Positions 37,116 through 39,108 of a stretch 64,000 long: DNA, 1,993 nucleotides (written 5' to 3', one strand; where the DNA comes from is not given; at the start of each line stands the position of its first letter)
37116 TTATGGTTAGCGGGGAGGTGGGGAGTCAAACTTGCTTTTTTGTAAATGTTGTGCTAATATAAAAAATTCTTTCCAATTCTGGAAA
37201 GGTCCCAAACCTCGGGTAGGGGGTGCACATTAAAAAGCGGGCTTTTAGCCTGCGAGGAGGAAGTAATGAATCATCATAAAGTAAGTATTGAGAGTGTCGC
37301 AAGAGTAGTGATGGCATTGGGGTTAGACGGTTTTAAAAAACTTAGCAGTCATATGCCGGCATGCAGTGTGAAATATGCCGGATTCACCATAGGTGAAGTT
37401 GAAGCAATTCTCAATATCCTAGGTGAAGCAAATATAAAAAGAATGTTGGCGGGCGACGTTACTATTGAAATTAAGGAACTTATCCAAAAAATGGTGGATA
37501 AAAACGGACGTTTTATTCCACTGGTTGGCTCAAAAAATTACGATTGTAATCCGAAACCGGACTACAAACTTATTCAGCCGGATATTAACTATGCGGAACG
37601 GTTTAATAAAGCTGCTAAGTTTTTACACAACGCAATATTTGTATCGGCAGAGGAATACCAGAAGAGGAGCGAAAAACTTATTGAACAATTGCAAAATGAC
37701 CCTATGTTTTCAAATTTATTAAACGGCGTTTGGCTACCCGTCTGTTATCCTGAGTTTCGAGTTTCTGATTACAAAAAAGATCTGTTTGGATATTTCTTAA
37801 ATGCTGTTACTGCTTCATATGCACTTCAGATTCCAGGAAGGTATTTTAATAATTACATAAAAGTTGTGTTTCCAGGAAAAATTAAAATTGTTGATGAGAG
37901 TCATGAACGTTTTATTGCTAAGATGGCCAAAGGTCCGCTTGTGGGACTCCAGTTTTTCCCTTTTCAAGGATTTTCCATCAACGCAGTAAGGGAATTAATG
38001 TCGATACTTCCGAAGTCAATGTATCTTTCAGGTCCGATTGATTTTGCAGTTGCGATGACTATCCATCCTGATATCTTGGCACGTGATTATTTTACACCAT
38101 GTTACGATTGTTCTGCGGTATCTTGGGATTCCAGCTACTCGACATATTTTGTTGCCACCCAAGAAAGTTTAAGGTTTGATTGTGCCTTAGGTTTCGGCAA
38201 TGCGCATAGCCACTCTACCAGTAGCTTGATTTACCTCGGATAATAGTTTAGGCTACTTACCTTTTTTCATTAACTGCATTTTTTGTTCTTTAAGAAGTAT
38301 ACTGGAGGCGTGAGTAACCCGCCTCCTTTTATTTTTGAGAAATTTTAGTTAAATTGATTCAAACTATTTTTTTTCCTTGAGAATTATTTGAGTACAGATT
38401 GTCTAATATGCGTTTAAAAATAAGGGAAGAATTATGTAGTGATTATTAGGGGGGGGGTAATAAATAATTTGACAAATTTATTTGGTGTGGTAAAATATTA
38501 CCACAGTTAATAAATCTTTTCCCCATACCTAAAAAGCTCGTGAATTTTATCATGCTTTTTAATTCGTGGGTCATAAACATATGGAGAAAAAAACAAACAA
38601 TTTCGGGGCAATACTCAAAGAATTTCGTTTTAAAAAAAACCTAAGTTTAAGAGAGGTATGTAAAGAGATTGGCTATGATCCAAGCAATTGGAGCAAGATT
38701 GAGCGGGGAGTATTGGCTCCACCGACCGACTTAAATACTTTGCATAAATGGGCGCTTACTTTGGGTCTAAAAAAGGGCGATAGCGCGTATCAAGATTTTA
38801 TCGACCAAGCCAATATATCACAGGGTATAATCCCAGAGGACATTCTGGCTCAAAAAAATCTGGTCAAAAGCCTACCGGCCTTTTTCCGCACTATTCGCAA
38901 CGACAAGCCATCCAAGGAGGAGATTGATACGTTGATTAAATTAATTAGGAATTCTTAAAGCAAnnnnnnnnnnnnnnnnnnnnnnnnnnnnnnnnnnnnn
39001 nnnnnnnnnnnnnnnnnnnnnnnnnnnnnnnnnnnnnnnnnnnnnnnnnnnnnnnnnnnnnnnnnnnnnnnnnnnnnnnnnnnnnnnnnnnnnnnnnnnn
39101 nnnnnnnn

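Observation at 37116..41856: Accessory islet next to tRNA-Thr: orphan gene, XRE-ImmA switch, two envelope proteins and an IS200/IS605 element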

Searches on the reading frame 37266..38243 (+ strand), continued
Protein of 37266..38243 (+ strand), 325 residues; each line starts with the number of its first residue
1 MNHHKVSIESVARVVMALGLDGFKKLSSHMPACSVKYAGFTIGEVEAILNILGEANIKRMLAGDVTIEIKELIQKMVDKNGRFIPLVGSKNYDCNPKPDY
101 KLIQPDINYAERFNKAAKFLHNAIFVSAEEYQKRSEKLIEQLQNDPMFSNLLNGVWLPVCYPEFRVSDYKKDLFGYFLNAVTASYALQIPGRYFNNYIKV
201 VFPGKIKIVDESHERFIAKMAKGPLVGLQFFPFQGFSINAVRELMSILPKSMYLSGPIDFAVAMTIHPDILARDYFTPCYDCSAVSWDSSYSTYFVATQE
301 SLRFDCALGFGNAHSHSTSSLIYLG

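Call 51: find_encoding_contigs(protein=P0012, flank=8000, max_places=2)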
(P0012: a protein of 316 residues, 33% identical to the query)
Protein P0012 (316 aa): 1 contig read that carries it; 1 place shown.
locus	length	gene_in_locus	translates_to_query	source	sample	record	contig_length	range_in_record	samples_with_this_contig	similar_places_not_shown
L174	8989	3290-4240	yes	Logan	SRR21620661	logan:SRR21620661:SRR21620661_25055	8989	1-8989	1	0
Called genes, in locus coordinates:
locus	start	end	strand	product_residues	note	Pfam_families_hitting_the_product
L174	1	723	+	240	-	?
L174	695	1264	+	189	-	PF02915:Rubrerythrin, PF21349:RUBY_RBDX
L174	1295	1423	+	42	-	PF06397:Desulfoferrod_N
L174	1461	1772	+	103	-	-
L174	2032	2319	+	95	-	PF06961:DUF1294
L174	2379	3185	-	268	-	PF09335:VTT_dom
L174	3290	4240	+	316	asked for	-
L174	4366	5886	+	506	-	PF00403:HMA, PF13386:DsbD_2, PF13473:Cupredoxin_1 (weak)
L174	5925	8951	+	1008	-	PF00403:HMA, PF00122:E1-E2_ATPase, PF00702:Hydrolase, PF08282:Hydrolase_3 (faint)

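Call 66: predict_structure(alignment_id=A5)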
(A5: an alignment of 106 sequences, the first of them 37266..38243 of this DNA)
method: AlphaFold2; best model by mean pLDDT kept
length: 325 residues; sequences in the alignment: 106
mean_pLDDT: 94.7   pTM: 0.87
mean pLDDT of the five models: 94.7, 94.0, 93.8, 93.7, 93.4
residues with pLDDT >= 90: 274; 70-90: 46; 50-70: 3; < 50: 2
segments of 3 or more residues with pLDDT < 50: none
pLDDT, mean of each block of 10 residues (from residue 1): 68 90 90 83 90 95 94 94 96 97 98 98 97 99 98 99 97 97 98 93 88 98 99 98 97 98 99 98 94 97 94 97 98
secondary structure, 60 per line:
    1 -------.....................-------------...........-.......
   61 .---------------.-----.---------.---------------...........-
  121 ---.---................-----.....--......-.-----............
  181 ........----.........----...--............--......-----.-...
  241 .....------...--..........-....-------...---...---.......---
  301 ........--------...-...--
elements in order: H8-28 H42-52 H54-61 H109-119 H128-143 H149-153 E156-161 H169-188 E193-196 H197-201 E206-208 H211-222 E225-230 H238-245 E252-254 H257-266 H268-271 E279-281 E285-287 E291-297 E301-308 E317-319 E321-323

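Call 68: fold_search(model_id=the predicted structure, library=pdb)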
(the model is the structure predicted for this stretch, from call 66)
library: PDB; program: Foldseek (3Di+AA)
matches with E <= 10: 113; with E <= 0.001: 0
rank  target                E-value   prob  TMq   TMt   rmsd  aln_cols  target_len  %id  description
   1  3eo8_A                5.2e-01  0.04  0.14  0.18  15.4       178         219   14  Crystal structure of BluB-like flavoprotein (YP_001089088.1) from CLOSTRIDIUM DIFFICILE 630 at 1.74 A resolution (released 2008-11-04)
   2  8oks_B                5.5e-01  0.28  0.20  0.48   4.6       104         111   12  Crystal structure of Bdellovibrio bacteriovorus Bd2740 C-terminal domain (released 2023-10-25)
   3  6baw_B                7.0e-01  0.02  0.11  0.15  15.9       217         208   10  Structure of GRP94 with a selective resorcinylic inhibitor. (released 2018-04-18)
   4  7qaj_B                7.9e-01  0.18  0.20  0.44   4.9       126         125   10  ZK002 with Anti-angiogenic and Anti-inflamamtory Properties (released 2023-06-14)
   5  2ifa_A                1.0e+00  0.02  0.08  0.12  16.8       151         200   14  Crystal Structure of the PUTATIVE NITROREDUCTASE (SMU.260) IN COMPLEX WITH FMN FROM STREPTOCOCCUS MUTANS, NORTHEAST ST (released 2006-10-03)
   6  7ull_B                1.0e+00  0.01  0.11  0.14  18.1       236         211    8  Human Grp94 N-terminal domain in complex with 42C (released 2023-04-12)
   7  2ifa_B                1.1e+00  0.04  0.14  0.20  14.2       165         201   12  Crystal Structure of the PUTATIVE NITROREDUCTASE (SMU.260) IN COMPLEX WITH FMN FROM STREPTOCOCCUS MUTANS, NORTHEAST ST (released 2006-10-03)
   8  3i4j_A                1.1e+00  0.02  0.10  0.09  17.5       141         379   14  Crystal structure of Aminotransferase, class III from Deinococcus radiodurans (released 2009-07-14)
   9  2esa                  1.2e+00  0.02  0.11  0.14  16.6       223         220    7  GRP94 n-terminal domain bound to geldanamycin: effects of mutants 168-169 KS-AA (released 2006-10-03)
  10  3k6h_B                1.3e+00  0.02  0.09  0.14  17.9       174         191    9  Crystal structure of a nitroreductase family protein from Agrobacterium tumefaciens str. C58 (released 2009-10-27)
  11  6aom_A                1.3e+00  0.01  0.11  0.14  17.3       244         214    8  Structure of molecular chaperone Grp94 bound to selective inhibitor methyl 2-[2-(2-benzylphenyl)ethyl]-3-chloro-4,6-di (released 2017-10-11)
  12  5wmt_C                1.4e+00  0.02  0.12  0.16  15.7       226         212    7  Structure of GRP94 N-terminal Domain bound to resorcinylic inhibitor BnIm. (released 2018-04-18)
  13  8tf0_D                1.5e+00  0.01  0.12  0.15  17.2       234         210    9  Crystal structure of Grp94 N-terminal domain bound to the purine inhibitor PU-H36 (released 2024-11-06)
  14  8tf0_B                1.5e+00  0.01  0.11  0.15  15.6       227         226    8  Crystal structure of Grp94 N-terminal domain bound to the purine inhibitor PU-H36 (released 2024-11-06)
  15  5in9_B                1.9e+00  0.01  0.09  0.13  16.9       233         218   12  Crystal structure of Grp94 bound to methyl 3-chloro-2-(2-(1-((5-chlorofuran-2-yl)methyl)-1H-imidazol-2-yl)ethyl)-4,6-d (released 2016-05-04)
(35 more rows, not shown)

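Call 73: fold_search(model_id=the predicted structure, library=viral)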
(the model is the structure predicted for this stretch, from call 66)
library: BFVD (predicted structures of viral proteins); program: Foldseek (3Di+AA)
matches with E <= 10: 124; with E <= 0.001: 0
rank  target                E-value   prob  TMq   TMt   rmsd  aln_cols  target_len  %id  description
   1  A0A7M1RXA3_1          5.8e-01  0.03  0.08  0.04  20.4       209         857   12  Uncharacterized protein [uncultured phage cr108_1]
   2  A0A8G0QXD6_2          1.0e+00  0.01  0.10  0.05  22.4       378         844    7  Polyprotein (Fragment) [Hepeviridae sp.]
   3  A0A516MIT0            1.1e+00  0.02  0.13  0.07  20.9       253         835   10  (no name in the UniProt tables at hand)
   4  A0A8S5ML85            1.7e+00  0.02  0.06  0.15  10.4        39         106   15  Uncharacterized protein [Podoviridae sp. ctlpi2]
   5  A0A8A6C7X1            1.8e+00  0.08  0.12  0.17   3.8        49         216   20  (no name in the UniProt tables at hand)
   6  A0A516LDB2            1.8e+00  0.06  0.11  0.25   4.4        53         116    4  (no name in the UniProt tables at hand)
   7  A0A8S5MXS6            1.8e+00  0.04  0.09  0.06   7.5        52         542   19  Tail collar fiber protein [Myoviridae sp. ctRRy11]
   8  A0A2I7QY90            1.8e+00  0.01  0.10  0.14  14.0       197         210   10  (no name in the UniProt tables at hand)
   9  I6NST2                2.1e+00  0.02  0.07  0.13  21.5       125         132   15  Uncharacterized protein [Burkholderia phage vB_BceS_AH2]
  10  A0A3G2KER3            2.1e+00  0.01  0.05  0.05  12.7        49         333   12  Lysin A [Arthrobacter phage Constance]
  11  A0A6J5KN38            2.5e+00  0.02  0.10  0.16  12.8       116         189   12  Haem oxygenase-like [uncultured Caudovirales phage]
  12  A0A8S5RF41            2.7e+00  0.02  0.05  0.12   9.8        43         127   12  Uncharacterized protein [virus sp. ctyMK1]
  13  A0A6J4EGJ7            2.7e+00  0.01  0.09  0.09  23.2       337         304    8  (no name in the UniProt tables at hand)
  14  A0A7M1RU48            2.8e+00  0.05  0.10  0.05   5.4        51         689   20  Uncharacterized protein [uncultured phage cr130_1]
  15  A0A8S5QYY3            2.8e+00  0.04  0.10  0.04   6.8        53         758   15  Tail collar fiber protein [Myoviridae sp. ctLtm40]
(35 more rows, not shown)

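Call 86: find_encoding_contigs(protein=P0006, flank=5000, max_places=2)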
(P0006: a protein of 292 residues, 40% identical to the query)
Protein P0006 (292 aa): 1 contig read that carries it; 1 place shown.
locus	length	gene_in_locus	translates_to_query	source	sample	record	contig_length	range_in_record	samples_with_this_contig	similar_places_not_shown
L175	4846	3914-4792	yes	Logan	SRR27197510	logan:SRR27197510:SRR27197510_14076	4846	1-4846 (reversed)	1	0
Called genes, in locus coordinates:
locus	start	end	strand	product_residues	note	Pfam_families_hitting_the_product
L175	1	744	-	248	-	?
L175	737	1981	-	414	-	PF04932:Wzy_C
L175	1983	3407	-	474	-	PF01943:Polysacc_synt, PF13440:Polysacc_synt_3, PF03023:MurJ (weak)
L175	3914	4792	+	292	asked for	-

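Call 87: find_encoding_contigs(protein=P0009, flank=5000, max_places=2)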
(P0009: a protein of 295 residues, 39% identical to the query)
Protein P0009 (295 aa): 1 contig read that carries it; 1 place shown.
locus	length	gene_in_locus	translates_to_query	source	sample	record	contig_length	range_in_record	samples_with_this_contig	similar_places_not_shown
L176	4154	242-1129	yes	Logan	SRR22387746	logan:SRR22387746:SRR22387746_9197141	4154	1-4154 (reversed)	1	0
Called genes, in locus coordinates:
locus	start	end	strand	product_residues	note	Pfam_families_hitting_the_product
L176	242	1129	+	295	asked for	-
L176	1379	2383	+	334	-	-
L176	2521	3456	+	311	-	PF04389:Peptidase_M28 (weak)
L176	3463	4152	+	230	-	?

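Call 91: find_related_loci(query=A1, collection=viral_contigs, flank=5000)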
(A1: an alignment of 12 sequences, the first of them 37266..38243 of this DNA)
Query A1 (325 aa) in viral_contigs; peptide patterns used: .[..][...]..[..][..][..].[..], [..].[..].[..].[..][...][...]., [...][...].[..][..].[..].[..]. (x = any residue, [..] = any of these).
69 stretches matched a pattern, but none encodes a relative of the query by tblastn (E <= 1e-3).

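Call 93: list_cluster_members(proteins=[P0007, P0004, P0006, P0001])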
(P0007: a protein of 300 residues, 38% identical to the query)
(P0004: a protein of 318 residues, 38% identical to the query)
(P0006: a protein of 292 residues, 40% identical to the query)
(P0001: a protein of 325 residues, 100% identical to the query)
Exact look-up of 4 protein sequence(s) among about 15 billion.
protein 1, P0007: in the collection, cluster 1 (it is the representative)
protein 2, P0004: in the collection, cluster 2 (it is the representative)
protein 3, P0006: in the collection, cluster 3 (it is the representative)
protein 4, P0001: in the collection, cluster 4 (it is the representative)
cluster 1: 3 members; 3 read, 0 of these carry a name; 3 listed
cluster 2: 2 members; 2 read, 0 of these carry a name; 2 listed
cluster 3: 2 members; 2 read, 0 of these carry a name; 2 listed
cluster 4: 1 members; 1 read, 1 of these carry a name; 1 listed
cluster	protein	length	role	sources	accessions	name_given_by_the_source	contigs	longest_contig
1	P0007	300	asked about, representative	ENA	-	-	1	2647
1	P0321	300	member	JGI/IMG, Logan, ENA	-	-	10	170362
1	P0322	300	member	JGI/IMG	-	-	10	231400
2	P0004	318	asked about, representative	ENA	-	-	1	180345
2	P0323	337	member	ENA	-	-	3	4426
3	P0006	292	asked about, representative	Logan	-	-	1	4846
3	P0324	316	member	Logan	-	-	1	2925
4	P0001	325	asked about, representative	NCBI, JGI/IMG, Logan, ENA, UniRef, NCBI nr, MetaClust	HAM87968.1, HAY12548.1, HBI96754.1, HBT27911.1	MAG: hypothetical protein US83_C0001G0090 [Candidatus Falkowbacteria bacterium ... | Uncharacterized protein n=1 Tax=Candidatus Falkowbacteria bacterium GW2011_GWE1_38_31 ... | MAG: hypothetical protein US73_C0004G0038 [Candidatus Falkowbacteria bacterium ...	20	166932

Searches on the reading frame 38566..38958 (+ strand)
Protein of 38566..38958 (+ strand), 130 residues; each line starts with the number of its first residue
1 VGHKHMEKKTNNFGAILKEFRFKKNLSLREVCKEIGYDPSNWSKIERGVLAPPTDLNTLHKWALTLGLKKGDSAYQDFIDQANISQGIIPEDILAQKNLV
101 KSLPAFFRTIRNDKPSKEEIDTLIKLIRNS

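Call 4: search_protein_families(library=pfam, proteins=[window:38566-38958:+], max_evalue=0.1)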
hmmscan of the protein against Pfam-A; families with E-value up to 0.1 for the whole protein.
window:38566-38958:+ (130 aa): 4 families
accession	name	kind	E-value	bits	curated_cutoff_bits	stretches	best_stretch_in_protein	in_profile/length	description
PF13560.12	HTH_31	-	4.7e-07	30.5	27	1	13-53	2-44/64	Helix-turn-helix domain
PF12844.13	HTH_19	-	3.3e-06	27.3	30.2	1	15-69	2-54/64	Helix-turn-helix domain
PF01381.28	HTH_3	-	0.00083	19.8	23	1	17-67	1-49/55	Helix-turn-helix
PF13443.12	HTH_26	-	0.0027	18.3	22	1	17-72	2-56/63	Cro/C1-type HTH DNA-binding domain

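Call 5: search_protein_families(library=ncbifam, proteins=[window:38566-38958:+], max_evalue=0.1)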
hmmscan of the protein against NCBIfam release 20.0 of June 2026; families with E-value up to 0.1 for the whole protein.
window:38566-38958:+ (130 aa): 3 families
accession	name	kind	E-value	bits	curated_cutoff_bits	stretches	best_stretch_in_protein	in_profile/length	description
TIGR00270.2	TIGR00270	equivalog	0.0019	18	110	1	10-57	73-120/159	multiprotein bridging factor aMBF1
NF046032.1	TransRegSlrRBacil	equivalog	0.0068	16.5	250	1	14-66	3-54/149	HTH-type transcriptional regulator SlrR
NF041951.1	phage_RstR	subfamily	0.02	15.2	80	1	12-66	2-54/108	RstR family transcriptional repressor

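Call 7: search_protein_families(library=padloc, proteins=[window:38566-38958:+], max_evalue=0.1)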
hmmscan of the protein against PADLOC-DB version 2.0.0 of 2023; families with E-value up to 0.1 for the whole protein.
window:38566-38958:+ (130 aa): 3 families
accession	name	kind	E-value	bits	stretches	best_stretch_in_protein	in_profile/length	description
PDLC02926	HTH_VI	-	9.7e-06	23.8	1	12-67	1-54/92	-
PDLC04142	capH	-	0.012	14.7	1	9-49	3-41/103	capH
PDLC03665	Control_protein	-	0.02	13.2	1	12-69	8-64/77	control protein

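Call 8: search_protein_families(library=phrogs, proteins=[window:38566-38958:+], max_evalue=0.1)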
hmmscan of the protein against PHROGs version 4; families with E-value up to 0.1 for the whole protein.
window:38566-38958:+ (130 aa): 10 families
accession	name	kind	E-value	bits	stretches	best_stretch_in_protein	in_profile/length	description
phrog_4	-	transcription regulation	2e-07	31.4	1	4-83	128-201/400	transcriptional repressor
phrog_3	-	transcription regulation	3.4e-07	31.4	1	5-73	81-141/430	transcriptional repressor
phrog_8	-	transcription regulation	3.6e-07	30.9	1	4-61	68-123/346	transcriptional regulator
phrog_2967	-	transcription regulation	5.4e-06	27.1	1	7-55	5-53/225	transcriptional regulator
phrog_6288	-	unknown function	0.0015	19.2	1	5-82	22-90/322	-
phrog_1373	-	transcription regulation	0.0055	17.7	1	13-68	64-117/166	transcriptional regulator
phrog_2328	-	transcription regulation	0.013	16.3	1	11-68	14-69/128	transcriptional repressor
phrog_4031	-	unknown function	0.015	14.8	1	4-97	510-601/626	-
phrog_2439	-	transcription regulation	0.026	14.4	1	11-60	6-56/367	transcriptional regulator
phrog_955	-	DNA, RNA and nucleotide metabolism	0.098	13.4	0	4-54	16-66/142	HTH DNA binding protein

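Call 62: search_solved_structures(query=window:38566-38958:+, max_evalue=0.1)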
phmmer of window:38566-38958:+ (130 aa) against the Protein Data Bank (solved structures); distinct sequences matched with E-value up to 0.1: 1.
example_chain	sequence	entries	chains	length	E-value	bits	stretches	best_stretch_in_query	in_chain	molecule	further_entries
9sf2_A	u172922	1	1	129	3.9e-05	26.6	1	10-59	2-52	Transcriptional regulator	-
